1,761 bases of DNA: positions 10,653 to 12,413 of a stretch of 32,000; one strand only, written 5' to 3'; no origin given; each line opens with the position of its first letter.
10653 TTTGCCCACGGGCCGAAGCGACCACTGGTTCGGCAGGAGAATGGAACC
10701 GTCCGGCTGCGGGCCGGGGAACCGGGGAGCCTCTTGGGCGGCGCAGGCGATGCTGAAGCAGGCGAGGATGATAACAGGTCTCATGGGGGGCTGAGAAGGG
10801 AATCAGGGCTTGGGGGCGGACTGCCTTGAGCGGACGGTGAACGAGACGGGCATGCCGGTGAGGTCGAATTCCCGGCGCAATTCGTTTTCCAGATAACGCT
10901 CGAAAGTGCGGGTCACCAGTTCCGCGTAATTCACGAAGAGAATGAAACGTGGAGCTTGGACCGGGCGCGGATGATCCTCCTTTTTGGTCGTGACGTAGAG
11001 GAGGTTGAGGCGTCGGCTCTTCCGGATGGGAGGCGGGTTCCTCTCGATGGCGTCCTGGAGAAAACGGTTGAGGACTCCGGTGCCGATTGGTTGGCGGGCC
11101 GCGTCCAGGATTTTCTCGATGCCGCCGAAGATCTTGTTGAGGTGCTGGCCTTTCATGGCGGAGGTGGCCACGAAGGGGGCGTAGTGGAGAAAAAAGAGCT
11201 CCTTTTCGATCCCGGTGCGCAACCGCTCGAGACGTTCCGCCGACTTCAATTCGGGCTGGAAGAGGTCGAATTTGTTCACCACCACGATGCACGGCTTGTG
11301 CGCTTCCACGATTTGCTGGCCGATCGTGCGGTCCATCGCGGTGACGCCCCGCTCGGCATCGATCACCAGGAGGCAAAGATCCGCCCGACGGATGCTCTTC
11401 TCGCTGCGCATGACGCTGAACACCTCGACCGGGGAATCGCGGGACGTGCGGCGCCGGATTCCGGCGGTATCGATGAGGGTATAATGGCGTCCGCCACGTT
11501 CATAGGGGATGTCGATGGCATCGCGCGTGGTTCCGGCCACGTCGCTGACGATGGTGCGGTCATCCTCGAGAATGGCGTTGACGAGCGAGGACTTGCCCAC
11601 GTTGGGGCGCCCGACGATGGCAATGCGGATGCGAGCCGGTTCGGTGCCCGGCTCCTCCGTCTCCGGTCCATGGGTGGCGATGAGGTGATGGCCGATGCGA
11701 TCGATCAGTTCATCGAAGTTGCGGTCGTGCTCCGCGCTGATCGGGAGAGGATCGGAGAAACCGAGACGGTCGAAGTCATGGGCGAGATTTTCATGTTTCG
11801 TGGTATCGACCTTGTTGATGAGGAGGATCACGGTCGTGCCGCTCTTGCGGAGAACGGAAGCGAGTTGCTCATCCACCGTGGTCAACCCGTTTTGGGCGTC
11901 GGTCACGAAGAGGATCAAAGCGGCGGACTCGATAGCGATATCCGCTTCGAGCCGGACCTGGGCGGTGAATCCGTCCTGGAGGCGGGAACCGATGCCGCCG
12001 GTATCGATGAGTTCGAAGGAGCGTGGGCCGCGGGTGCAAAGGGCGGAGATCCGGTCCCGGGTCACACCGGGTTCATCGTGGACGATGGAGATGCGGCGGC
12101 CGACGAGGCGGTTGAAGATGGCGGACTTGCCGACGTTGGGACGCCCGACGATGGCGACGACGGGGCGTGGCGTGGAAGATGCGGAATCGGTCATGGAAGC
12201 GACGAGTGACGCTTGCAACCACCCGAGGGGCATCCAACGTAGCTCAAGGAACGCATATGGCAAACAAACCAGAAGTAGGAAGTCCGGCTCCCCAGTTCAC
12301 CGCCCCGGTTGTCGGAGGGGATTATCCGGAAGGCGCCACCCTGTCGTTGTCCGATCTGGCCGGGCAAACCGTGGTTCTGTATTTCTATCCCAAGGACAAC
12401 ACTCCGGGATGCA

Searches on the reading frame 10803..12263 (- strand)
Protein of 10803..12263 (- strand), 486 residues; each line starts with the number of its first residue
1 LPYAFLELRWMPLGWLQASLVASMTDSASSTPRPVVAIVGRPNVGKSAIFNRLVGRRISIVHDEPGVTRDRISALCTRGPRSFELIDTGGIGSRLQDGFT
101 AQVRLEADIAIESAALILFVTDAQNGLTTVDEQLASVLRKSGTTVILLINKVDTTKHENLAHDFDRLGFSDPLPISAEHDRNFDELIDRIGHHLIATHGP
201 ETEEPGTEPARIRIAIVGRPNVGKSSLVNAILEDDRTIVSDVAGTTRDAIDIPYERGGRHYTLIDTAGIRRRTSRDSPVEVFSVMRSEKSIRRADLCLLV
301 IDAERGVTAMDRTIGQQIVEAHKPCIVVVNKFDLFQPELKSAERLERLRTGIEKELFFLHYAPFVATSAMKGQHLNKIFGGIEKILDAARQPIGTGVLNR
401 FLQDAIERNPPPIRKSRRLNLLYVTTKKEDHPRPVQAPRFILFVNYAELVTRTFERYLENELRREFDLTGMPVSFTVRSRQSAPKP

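Call 29: search_protein_families(library=pfam, proteins=[window:10803-12263:-], max_evalue=0.001)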
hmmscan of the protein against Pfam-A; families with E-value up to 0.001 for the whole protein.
window:10803-12263:- (486 aa): 15 families
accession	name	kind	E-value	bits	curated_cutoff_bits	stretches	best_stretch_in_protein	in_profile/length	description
PF01926.29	MMR_HSR1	-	1.1e-56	190.3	21.9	2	213-331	1-113/113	50S ribosome-binding GTPase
PF02421.24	FeoB_N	-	1.1e-26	93.7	27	2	36-188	3-154/156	Ferrous iron transport protein B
PF00009.33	GTP_EFTU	-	5.5e-22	78.7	26.5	2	213-387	5-180/188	Elongation factor Tu GTP binding domain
PF14714.11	KH_dom-like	-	7.9e-22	77.8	27.3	1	393-478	2-81/81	KH-domain-like of EngA bacterial GTPase enzymes, C-terminal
PF00350.29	Dynamin_N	-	5.9e-19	69.1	27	0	214-256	1-42/168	Dynamin family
PF03193.22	RsgA_GTPase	-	1.6e-10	41.5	30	0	215-270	110-169/174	RsgA GTPase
PF00071.28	Ras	-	3.3e-09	37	21.6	1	214-382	2-156/162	Ras family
PF04548.22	AIG1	-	6.1e-09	36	27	0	213-319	2-108/212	AIG1 family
PF16897.10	MMR_HSR1_Xtn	-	4.3e-08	33.5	35.2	1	144-194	57-104/106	C-terminal region of MMR_HSR1 domain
PF08477.19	Roc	-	7.1e-08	33.1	27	0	213-333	1-119/119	Ras of Complex, Roc, domain of DAPkinase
PF02492.25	cobW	-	4.4e-05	23.6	20.7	0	282-353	104-173/180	CobW/HypB/UreG, nucleotide-binding domain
PF13191.12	AAA_16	-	0.00014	22.9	32.6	0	215-337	28-146/167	AAA ATPase domain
PF03308.22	MeaB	-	0.00043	19.8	23.1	0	313-390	164-239/273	Methylmalonyl Co-A mutase-associated GTPase MeaB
PF10662.15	PduV-EutP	-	0.00045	20.5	21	0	113-190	63-141/143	Ethanolamine utilisation - propanediol utilisation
PF13401.12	AAA_22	-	0.00084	20.1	27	0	214-349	8-105/130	AAA domain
